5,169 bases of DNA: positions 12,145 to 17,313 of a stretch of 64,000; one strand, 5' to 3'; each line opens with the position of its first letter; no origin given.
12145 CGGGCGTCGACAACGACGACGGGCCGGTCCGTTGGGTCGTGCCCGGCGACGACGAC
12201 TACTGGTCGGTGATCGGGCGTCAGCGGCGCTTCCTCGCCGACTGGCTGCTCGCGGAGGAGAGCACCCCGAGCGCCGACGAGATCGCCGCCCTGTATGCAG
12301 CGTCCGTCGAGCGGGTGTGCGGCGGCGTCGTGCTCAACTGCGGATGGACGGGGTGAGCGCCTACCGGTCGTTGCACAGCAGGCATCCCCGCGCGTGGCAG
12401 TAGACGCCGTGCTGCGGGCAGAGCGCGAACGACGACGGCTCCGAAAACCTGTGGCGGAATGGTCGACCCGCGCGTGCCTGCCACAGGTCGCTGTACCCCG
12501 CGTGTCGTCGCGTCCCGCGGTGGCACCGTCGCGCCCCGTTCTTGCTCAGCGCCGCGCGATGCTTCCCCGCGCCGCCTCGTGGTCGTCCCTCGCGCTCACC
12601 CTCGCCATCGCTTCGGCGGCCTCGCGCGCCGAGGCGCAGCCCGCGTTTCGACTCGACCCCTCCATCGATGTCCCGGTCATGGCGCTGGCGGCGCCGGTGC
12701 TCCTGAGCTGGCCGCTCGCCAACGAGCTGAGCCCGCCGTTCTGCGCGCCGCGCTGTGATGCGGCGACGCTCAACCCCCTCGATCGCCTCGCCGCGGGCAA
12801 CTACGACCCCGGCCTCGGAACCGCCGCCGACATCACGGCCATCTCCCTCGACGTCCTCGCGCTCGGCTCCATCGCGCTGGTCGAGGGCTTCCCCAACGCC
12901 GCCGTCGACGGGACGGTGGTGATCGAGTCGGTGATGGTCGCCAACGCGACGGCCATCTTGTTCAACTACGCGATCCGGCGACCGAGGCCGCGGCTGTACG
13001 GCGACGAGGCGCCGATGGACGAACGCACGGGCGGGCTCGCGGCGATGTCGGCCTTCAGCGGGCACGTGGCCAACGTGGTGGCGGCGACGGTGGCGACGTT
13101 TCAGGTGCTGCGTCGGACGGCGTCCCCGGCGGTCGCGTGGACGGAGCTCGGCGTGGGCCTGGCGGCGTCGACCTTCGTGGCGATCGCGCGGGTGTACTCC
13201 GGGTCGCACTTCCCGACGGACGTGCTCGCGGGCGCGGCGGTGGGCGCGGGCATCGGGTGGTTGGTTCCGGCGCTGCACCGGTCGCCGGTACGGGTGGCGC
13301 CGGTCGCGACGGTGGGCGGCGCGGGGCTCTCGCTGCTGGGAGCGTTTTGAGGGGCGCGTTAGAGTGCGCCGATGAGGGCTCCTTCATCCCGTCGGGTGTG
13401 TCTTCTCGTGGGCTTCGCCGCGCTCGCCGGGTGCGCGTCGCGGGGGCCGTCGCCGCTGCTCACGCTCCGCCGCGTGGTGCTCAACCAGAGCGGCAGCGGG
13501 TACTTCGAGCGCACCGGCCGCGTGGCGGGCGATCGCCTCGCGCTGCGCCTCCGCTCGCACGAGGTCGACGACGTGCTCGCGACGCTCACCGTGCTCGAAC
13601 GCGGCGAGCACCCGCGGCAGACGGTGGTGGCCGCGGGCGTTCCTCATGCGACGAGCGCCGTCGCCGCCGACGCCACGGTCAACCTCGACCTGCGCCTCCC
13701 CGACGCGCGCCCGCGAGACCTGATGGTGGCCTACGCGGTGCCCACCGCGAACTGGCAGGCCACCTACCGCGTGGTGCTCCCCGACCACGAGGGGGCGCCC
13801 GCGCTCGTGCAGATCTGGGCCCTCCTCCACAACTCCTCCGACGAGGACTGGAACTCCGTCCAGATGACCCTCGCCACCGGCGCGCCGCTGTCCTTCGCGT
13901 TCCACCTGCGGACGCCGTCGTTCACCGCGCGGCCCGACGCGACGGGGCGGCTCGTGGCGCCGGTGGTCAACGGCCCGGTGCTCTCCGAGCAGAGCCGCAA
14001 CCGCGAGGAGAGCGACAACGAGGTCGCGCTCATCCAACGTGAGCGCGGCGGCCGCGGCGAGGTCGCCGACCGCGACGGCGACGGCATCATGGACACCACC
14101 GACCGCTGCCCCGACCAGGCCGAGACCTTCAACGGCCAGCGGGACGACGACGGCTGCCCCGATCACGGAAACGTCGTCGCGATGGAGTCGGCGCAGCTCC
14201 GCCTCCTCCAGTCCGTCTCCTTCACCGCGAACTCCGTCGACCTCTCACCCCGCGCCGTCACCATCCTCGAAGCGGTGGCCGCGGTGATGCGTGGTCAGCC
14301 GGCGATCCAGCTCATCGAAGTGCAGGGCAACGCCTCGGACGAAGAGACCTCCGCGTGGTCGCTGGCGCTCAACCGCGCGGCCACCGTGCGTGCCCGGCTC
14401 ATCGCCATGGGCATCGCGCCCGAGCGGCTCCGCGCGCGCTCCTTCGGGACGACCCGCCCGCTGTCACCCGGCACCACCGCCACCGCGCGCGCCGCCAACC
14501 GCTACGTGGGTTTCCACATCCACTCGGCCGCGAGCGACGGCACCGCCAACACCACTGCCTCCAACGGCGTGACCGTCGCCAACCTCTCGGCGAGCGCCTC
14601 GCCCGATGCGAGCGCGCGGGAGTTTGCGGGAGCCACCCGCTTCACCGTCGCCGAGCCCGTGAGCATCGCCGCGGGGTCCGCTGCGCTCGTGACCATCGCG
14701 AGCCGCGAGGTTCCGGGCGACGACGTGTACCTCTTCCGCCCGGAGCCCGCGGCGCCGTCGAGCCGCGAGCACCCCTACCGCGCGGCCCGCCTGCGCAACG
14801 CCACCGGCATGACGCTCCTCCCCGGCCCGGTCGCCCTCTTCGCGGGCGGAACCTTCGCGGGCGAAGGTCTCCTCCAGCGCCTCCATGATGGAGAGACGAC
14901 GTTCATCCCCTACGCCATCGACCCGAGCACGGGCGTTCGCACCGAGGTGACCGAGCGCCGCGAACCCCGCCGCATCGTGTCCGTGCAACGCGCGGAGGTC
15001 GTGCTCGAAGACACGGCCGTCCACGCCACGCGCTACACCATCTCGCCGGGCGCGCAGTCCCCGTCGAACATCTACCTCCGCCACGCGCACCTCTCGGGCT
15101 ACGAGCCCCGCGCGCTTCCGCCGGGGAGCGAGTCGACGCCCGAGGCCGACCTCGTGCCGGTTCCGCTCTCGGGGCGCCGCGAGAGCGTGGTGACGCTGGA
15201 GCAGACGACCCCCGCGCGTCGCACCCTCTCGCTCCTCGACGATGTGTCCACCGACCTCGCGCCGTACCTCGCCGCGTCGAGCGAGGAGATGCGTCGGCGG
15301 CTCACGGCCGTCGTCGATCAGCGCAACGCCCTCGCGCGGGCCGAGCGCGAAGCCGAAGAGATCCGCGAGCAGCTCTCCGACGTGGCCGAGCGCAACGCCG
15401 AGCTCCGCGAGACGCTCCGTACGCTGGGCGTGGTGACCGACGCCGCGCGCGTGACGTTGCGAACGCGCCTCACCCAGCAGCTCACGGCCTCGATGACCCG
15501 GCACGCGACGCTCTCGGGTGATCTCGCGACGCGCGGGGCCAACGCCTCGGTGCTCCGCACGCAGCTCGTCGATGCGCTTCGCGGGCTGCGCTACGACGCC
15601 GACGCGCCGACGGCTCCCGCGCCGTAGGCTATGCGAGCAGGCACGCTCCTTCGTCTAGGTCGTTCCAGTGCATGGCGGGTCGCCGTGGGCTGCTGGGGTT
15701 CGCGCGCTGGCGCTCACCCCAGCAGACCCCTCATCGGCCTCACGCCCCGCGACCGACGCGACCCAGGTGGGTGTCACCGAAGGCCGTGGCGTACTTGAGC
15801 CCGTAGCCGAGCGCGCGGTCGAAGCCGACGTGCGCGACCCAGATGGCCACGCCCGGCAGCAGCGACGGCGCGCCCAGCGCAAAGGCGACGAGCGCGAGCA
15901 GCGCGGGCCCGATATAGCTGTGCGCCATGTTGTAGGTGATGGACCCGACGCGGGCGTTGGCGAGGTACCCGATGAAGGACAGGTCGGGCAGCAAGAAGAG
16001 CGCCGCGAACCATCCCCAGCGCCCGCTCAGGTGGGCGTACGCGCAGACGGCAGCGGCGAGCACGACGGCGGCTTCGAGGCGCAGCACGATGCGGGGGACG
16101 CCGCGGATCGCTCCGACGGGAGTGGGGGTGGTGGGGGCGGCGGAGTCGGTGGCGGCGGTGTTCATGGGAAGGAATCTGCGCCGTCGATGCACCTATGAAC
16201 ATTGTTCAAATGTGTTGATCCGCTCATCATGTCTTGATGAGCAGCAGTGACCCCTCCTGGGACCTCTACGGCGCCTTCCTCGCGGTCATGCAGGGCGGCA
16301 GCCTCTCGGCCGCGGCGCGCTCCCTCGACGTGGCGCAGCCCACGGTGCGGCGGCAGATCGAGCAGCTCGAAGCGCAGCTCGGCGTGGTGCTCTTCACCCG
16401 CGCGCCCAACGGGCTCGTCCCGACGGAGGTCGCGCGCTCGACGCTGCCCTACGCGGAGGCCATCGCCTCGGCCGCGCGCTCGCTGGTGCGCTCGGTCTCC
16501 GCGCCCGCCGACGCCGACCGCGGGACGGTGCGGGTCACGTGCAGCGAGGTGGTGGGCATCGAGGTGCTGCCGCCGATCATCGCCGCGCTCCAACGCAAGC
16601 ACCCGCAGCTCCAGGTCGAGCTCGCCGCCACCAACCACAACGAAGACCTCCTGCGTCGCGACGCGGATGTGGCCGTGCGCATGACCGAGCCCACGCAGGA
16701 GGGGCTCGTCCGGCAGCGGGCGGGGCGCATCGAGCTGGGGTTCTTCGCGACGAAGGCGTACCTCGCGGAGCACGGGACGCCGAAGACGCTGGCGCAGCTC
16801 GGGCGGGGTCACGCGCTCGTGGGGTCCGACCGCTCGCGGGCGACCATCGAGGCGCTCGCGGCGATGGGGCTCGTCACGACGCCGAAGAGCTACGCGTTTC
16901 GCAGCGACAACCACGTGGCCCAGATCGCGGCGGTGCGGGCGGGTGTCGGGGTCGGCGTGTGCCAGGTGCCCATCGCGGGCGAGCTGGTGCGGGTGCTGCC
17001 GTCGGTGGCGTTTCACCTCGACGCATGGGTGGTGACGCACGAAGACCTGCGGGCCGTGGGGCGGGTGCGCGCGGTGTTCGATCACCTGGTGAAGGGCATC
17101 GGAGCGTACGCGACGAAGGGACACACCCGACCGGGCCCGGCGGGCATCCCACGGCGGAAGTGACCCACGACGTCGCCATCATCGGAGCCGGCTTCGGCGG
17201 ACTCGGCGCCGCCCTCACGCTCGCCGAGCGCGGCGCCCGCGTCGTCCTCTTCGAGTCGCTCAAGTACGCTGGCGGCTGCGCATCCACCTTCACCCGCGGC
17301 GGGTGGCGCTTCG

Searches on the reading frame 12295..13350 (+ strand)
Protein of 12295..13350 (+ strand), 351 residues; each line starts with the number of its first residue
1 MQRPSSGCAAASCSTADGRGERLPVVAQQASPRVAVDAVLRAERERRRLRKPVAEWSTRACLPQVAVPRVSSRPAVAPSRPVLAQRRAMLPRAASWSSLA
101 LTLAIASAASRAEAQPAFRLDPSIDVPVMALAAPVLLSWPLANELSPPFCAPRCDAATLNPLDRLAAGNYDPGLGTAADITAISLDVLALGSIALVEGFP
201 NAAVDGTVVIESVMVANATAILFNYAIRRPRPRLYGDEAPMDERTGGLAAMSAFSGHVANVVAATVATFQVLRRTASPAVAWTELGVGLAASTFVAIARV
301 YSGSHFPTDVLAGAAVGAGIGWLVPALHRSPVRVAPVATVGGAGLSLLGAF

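Call 94: search_protein_families(library=pfam, proteins=[window:12295-13350:+], max_evalue=0.0001)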
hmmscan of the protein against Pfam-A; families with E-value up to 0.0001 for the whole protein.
window:12295-13350:+ (351 aa): 1 family
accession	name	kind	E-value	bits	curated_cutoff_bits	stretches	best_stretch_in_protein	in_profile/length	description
PF01569.27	PAP2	-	4.2e-16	59.3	27.2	1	209-328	5-125/130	PAP2 superfamily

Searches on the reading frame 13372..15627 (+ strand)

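Call 94: search_protein_families(library=pfam, proteins=[window:13372-15627:+], max_evalue=0.0001)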
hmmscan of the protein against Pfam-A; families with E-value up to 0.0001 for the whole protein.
window:13372-15627:+ (751 aa): 2 families
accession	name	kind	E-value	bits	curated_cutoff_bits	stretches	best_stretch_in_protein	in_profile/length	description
PF00691.25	OmpA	-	2.2e-13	50.8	27.2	1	284-377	2-98/98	OmpA family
PF13598.12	DUF4139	-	3.8e-09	37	31.8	1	118-535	2-115/205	Domain of unknown function (DUF4139)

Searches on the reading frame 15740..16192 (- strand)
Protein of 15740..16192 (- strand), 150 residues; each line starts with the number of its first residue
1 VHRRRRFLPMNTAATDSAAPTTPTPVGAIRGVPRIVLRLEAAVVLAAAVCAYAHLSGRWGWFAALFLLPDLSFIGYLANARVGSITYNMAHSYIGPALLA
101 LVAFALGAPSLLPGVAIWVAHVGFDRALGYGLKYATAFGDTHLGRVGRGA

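Call 94: search_protein_families(library=pfam, proteins=[window:15740-16192:-], max_evalue=0.0001)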
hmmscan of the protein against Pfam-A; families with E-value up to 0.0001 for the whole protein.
window:15740-16192:- (150 aa): 1 family
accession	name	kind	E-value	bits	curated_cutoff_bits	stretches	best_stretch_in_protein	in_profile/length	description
PF14079.11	DUF4260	-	6.8e-40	136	27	1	35-146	2-113/113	Domain of unknown function (DUF4260)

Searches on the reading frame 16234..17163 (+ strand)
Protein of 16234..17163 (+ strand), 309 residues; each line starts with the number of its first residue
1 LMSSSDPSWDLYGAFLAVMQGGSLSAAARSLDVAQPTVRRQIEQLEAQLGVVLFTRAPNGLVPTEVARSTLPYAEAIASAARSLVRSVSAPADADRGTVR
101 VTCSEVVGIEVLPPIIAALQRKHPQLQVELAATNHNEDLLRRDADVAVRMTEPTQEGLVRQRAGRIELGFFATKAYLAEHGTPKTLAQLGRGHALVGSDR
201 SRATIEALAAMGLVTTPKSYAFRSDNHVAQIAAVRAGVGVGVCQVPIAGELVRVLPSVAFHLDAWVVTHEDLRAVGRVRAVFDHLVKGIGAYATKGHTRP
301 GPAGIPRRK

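Call 94: search_protein_families(library=pfam, proteins=[window:16234-17163:+], max_evalue=0.0001)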
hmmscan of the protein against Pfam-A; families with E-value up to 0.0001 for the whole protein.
window:16234-17163:+ (309 aa): 2 families
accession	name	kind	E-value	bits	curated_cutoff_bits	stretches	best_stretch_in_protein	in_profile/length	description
PF03466.25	LysR_substrate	-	1.4e-26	93.6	28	1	94-286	3-205/209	LysR substrate binding domain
PF00126.33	HTH_1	-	1.7e-17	63.6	26.6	1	13-67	5-59/60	Bacterial regulatory helix-turn-helix protein, lysR family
